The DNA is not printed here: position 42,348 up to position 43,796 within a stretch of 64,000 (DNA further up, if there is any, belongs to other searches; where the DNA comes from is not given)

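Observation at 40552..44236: PCu(A)C chaperone, secreted haem/His-rich propeller-like protein and MacB-type ABC: a Nos-like metalloprotein maturation module?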

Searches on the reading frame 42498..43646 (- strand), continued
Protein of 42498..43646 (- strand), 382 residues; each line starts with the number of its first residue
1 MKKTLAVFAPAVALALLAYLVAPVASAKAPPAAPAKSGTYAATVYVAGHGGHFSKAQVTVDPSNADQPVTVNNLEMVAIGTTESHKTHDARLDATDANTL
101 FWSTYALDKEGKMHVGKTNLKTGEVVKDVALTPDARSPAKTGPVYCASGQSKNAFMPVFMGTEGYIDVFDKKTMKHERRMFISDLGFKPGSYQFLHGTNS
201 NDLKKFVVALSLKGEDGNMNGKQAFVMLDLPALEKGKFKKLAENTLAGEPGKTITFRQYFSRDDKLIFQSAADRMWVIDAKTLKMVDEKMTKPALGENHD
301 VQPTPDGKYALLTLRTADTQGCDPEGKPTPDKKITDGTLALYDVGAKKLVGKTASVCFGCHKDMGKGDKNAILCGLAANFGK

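Call 37: find_related_loci(query=A1, collection=genome_contigs, flank=8000)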
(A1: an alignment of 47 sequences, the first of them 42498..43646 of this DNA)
Query A1 (382 aa) in genome_contigs; peptide patterns used: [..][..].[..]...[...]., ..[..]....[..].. (x = any residue, [..] = any of these).
106 stretches matched a pattern; 88 encode a relative of the query (tblastn E <= 1e-3); the best 80 are kept; 80 distinct loci.
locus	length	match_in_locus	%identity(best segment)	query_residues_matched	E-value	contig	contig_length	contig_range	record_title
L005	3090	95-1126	87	39-382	0e+0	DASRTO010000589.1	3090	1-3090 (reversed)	MAG TPA_asm: Anaeromyxobacteraceae bacterium isolate SMAG_U7349 k141_42864, whole genome shotgun sequence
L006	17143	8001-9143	72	1-382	0e+0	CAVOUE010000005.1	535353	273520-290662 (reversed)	MAG: Nitrospirota bacterium isolate MFD10007.bin.2.159 genome assembly, contig: contig_30513, whole genome shotgun seque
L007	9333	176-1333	69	1-382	0e+0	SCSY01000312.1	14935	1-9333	MAG: Nitrospirae bacterium isolate FW300_bin.22 FW300_bin.22-162488, whole genome shotgun sequence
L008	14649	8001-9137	68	1-382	0e+0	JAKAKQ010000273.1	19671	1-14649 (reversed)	MAG: Nitrospirae bacterium isolate WY4.bin7 NODE_3342_length_19671_cov_1.684763, whole genome shotgun sequence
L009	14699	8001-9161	68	1-382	0e+0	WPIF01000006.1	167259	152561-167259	MAG: Nitrospirae bacterium isolate X2_MetaBAT.7 scaffold_56, whole genome shotgun sequence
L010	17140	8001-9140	68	1-382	0e+0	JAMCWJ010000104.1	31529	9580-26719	MAG: Nitrospirae bacterium isolate FK_Sedi_B_Bin.60 NODE_4298_length_31529_cov_3.60662, whole genome shotgun sequence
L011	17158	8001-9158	68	1-382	5e-179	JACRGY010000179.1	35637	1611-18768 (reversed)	MAG: Nitrospirae bacterium isolate NC_groundwater_1763_Pr3_B-0.1um_44_11 SR-2_scaffold_141_3704595, whole genome shotgun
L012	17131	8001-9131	70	1-382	9e-179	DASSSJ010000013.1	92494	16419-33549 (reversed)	MAG TPA_asm: Anaeromyxobacter sp. isolate SMAG_U512 k141_89183, whole genome shotgun sequence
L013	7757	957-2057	67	18-380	4e-175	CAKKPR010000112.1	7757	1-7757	Thermodesulfovibrionales bacterium isolate Hainich-H41-bin280-1 genome assembly, contig: H41-bin280_1_Hain_H41_02um_R3_8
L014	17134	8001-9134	68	1-382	3e-174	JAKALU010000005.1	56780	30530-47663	MAG: Nitrospirae bacterium isolate WY5.bin134 NODE_783_length_56780_cov_1.528851, whole genome shotgun sequence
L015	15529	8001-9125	68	1-382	1e-173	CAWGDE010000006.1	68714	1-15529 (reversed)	MAG: uncultured delta proteobacterium isolate MFD05942.bin.2.303 genome assembly, contig: contig_119043, whole genome sh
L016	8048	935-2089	65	1-382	1e-172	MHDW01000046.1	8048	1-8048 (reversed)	MAG: Nitrospirae bacterium GWC2_42_7 gwc2_scaffold_14123, whole genome shotgun sequence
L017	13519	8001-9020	70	39-382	2e-168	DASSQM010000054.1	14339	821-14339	MAG TPA_asm: Anaeromyxobacter sp. isolate SMAG_U462 k141_340498, whole genome shotgun sequence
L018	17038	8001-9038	68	32-382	7e-165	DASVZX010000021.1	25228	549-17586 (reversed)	MAG TPA_asm: Anaeromyxobacter sp. isolate SMAG_U2639 k141_1037, whole genome shotgun sequence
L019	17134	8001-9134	63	1-382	2e-164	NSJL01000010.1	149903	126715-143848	MAG: Nitrospira sp. isolate Ru_enrich_NS NODE_58_length_149903_cov_116.186, whole genome shotgun sequence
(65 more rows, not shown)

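Call 41: search_protein_families(library=pfam, proteins=[P0121, P0122, P0123, P0125, P0127, P0129, P0160, P0208, P0163, P0139], max_evalue=0.01)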
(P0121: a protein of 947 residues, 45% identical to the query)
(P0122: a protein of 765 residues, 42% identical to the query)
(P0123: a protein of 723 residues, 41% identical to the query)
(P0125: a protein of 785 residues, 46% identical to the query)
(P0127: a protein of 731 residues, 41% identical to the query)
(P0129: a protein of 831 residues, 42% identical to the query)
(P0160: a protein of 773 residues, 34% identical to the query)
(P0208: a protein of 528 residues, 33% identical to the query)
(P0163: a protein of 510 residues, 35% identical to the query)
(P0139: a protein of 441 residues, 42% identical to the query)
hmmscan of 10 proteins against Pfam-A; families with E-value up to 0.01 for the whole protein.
P0121 (947 aa): 4 families
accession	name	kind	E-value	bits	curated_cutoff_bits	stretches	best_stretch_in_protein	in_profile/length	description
PF00041.27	fn3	-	1.6e-19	70.3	25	2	43-115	1-75/84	Fibronectin type III domain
PF18370.7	RGI_lyase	-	5.4e-05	23.9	27.8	0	58-108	19-72/86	Rhamnogalacturonan I lyases beta-sheet domain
PF25788.1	Ig_Rha78A_N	-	8.3e-05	23.2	27.4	0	174-221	52-101/105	Rha78A-like, N-terminal immunoglobulin domain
PF06486.16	DUF1093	-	0.0033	18.5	26.3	0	184-210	20-45/81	Protein of unknown function (DUF1093)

P0122 (765 aa): 0 families

P0123 (723 aa): 0 families

P0125 (785 aa): 2 families
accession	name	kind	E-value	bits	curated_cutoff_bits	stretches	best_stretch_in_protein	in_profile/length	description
PF00656.27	Peptidase_C14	-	7.2e-43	147.4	21.4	1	38-256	1-233/233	Caspase domain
PF01364.23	Peptidase_C25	-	0.0061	16.3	23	0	83-234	207-344/374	Peptidase family C25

P0127 (731 aa): 0 families

P0129 (831 aa): 2 families
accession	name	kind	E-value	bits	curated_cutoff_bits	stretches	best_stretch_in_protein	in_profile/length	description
PF21309.3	C5_CUB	-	1.6e-05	25.3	27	0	242-264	10-32/57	Complement component 5, CUB domain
PF11452.13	DUF3000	-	0.0059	16.5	25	0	132-171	110-150/175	Protein of unknown function (DUF3000)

P0160 (773 aa): 2 families
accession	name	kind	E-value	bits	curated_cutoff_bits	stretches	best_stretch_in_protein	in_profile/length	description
PF03532.18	OMS28_porin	-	0.00058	19.6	27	0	116-162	87-134/253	OMS28 porin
PF22113.1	Mtrc-MtrF_II-IV_dom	-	0.0042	17.1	30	0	582-609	110-137/176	Outer membrane cytochrome MtrC/MtrF-like, domains II/IV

P0208 (528 aa): 1 family
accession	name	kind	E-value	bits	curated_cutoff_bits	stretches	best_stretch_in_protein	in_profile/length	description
PF02368.24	Big_2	-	9.7e-15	54.7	22.8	1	42-120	4-79/79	Bacterial Ig-like domain (group 2)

P0163 (510 aa): 0 families

P0139 (441 aa): 0 families

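Call 48: search_solved_structures(query=A2, max_evalue=10, show_alignments=3)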
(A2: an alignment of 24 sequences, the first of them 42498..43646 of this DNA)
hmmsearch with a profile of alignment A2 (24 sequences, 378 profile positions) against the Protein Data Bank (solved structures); distinct sequences matched with E-value up to 10: 28.
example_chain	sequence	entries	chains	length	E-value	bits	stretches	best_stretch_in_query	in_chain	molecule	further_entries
6r60_A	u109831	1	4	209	0.00069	21.7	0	255-310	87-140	WD-40 repeat protein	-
3sfz_A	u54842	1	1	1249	0.0037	19.2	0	262-296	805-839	Apoptotic peptidase activating factor 1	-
3shf_A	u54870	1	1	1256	0.0038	19.2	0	262-296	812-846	Apoptotic peptidase activating factor 1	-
6r5y_A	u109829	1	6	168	0.0053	18.8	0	255-310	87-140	WD-40 repeat protein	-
5c2v_B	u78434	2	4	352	0.015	17.3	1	286-320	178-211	HYDRAZINE SYNTHASE BETA SUBUNIT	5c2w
6qdv_N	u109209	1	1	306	0.039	15.9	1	257-285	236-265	U5 small nuclear ribonucleoprotein 40 kDa protein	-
8q9x_A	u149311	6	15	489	0.043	15.8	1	254-318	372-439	Twin-arginine translocation signal domain-containing protein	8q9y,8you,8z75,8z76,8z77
1nr0_A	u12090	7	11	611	0.047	15.6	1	239-293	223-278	Actin interacting protein 1 | Actin-interacting protein 1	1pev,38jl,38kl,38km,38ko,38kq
6r5z_A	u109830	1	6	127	0.05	15.5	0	255-310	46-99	9-bladed beta-propeller formed by three 3-bladed fragments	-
1erj_A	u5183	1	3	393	0.052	15.5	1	260-345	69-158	TRANSCRIPTIONAL REPRESSOR TUP1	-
3jcr_D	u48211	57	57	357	0.07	15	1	258-284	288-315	U5-40K | U5 small nuclear ribonucleoprotein 40 kDa protein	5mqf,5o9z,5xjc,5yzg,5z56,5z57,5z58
3scy_A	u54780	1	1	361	0.086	14.8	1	263-345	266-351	Hypothetical bacterial 6-phosphogluconolactonase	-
3fgb_A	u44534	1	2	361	0.31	12.9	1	264-349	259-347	uncharacterized protein Q89ZH8_BACTN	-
2dkh_A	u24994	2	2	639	0.35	12.7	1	45-109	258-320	3-hydroxybenzoate hydroxylase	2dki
5oex_A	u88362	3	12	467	0.39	12.6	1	257-319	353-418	THIOCYANATE DEHYDROGENASE | Uncharacterized protein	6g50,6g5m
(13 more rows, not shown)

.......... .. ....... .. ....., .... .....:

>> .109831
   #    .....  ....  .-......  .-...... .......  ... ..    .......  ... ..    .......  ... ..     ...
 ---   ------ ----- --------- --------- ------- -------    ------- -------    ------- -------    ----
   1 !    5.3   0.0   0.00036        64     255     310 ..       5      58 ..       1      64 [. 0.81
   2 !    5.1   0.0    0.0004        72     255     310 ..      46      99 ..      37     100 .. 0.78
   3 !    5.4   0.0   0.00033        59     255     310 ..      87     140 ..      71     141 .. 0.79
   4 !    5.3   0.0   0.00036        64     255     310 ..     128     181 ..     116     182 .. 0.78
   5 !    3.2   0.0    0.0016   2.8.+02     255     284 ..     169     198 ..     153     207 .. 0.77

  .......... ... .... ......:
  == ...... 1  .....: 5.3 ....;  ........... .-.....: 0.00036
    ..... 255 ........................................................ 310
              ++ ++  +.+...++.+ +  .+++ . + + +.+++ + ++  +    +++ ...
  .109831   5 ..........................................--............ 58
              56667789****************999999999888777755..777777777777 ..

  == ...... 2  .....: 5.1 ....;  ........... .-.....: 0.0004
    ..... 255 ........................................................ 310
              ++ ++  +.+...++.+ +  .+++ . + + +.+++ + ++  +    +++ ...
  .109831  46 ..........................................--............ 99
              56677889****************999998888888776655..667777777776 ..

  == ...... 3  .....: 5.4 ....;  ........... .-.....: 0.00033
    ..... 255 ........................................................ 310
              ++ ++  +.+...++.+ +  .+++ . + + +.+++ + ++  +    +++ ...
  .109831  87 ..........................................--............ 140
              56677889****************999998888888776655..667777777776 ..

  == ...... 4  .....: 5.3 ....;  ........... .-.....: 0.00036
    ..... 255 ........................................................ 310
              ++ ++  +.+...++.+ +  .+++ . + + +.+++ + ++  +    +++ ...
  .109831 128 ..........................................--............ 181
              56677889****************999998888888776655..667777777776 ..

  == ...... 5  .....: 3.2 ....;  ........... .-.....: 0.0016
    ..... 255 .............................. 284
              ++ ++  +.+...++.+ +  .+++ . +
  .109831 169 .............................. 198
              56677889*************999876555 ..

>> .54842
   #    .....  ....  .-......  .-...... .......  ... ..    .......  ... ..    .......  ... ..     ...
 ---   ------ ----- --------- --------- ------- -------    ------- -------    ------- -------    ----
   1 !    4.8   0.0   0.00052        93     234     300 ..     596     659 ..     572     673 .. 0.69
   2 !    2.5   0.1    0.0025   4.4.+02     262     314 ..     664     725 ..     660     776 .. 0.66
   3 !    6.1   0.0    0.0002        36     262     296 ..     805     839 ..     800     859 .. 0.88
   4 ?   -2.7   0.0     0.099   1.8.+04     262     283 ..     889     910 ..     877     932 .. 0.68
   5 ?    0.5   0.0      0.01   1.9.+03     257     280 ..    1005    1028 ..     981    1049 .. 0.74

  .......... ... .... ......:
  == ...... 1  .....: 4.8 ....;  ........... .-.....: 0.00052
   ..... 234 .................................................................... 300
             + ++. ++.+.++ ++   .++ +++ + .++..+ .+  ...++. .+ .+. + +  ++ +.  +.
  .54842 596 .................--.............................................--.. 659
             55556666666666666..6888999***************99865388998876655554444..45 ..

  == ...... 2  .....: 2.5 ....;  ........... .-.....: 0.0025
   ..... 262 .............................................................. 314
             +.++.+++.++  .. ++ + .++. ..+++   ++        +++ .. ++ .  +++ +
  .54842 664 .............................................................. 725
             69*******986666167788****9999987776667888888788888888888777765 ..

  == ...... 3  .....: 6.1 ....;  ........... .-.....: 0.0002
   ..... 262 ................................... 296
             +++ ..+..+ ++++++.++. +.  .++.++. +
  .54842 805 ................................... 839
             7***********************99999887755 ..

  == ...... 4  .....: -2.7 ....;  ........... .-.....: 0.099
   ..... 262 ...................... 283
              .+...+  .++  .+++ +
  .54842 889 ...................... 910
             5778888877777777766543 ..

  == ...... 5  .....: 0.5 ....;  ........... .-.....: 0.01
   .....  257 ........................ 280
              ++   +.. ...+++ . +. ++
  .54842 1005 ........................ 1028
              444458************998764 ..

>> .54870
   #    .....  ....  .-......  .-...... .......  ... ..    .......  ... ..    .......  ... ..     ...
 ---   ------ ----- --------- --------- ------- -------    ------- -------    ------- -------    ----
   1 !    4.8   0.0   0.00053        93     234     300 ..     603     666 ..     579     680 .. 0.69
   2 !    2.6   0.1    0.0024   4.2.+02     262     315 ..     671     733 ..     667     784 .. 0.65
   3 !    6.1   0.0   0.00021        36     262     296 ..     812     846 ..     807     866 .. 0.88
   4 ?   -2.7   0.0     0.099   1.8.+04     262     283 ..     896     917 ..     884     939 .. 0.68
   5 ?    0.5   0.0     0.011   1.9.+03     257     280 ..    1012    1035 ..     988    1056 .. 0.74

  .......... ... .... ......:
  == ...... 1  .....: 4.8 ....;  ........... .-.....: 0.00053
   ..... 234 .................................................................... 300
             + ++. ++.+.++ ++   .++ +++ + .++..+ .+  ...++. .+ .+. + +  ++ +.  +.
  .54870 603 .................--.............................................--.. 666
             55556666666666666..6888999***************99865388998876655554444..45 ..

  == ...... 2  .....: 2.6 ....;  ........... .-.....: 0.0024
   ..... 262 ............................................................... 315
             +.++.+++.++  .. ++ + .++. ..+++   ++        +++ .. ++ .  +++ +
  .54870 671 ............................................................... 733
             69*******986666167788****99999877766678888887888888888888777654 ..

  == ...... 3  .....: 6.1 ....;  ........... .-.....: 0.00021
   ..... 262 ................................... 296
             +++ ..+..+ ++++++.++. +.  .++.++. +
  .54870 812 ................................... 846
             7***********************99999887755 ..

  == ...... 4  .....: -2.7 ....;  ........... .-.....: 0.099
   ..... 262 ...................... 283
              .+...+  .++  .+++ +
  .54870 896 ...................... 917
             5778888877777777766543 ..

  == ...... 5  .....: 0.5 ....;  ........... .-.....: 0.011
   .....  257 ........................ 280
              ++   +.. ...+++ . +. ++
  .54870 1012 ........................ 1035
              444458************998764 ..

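Call 57: search_protein_families(library=pfam, alignment_id=A2, max_evalue=10)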
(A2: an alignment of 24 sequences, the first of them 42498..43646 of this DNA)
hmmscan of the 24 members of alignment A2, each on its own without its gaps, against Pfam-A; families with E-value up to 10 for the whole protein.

A. member 1, window:42498-43646:- (382 aa): 3 families
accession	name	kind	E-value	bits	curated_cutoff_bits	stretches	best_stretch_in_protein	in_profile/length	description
PF14686.12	fn3_3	-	0.023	14.9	24.4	1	36-63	43-70/75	Polysaccharide lyase family 4, domain II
PF21112.3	CsgH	-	0.065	13.7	27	1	32-99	22-84/88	CsgH protein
PF09699.15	Paired_CXXCH_1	-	0.11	12.7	20.6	1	347-364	22-39/41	Doubled CXXCH motif (Paired_CXXCH_1)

B. families by the number of members that match (of 24 scanned): 19 families
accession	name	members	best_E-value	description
PF07676.18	PD40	4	0.0062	WD40-like Beta Propeller Repeat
PF09699.15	Paired_CXXCH_1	3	0.11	Doubled CXXCH motif (Paired_CXXCH_1)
PF02239.22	Cytochrom_D1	2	0.0029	Cytochrome D1 heme domain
PF14522.11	Cytochrome_C7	2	0.014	Cytochrome c7 and related cytochrome c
PF14686.12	fn3_3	2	0.022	Polysaccharide lyase family 4, domain II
PF21720.4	MIOS_WD40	1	0.0014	MIOS, WD40 repeat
PF06433.17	Me-amine-dh_H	1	0.0069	Methylamine dehydrogenase heavy chain (MADH)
PF06458.18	MucBP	1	0.046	MucBP domain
PF09505.15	Dimeth_Pyl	1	0.052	Dimethylamine methyltransferase (Dimeth_PyL)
PF00900.26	Ribosomal_S4e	1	0.053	Ribosomal family S4e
PF21112.3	CsgH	1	0.065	CsgH protein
PF20685.2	GCP5-Mod21_C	1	0.093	Gamma-Tubulin ring complex non-core subunit mod21, C-terminal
PF19331.4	MCCA_BT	1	0.11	Methylcrotonoyl-CoA carboxylase subunit alpha BT domain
PF08770.17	SoxZ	1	0.16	Sulphur oxidation protein SoxZ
PF03451.21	HELP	1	0.26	HELP motif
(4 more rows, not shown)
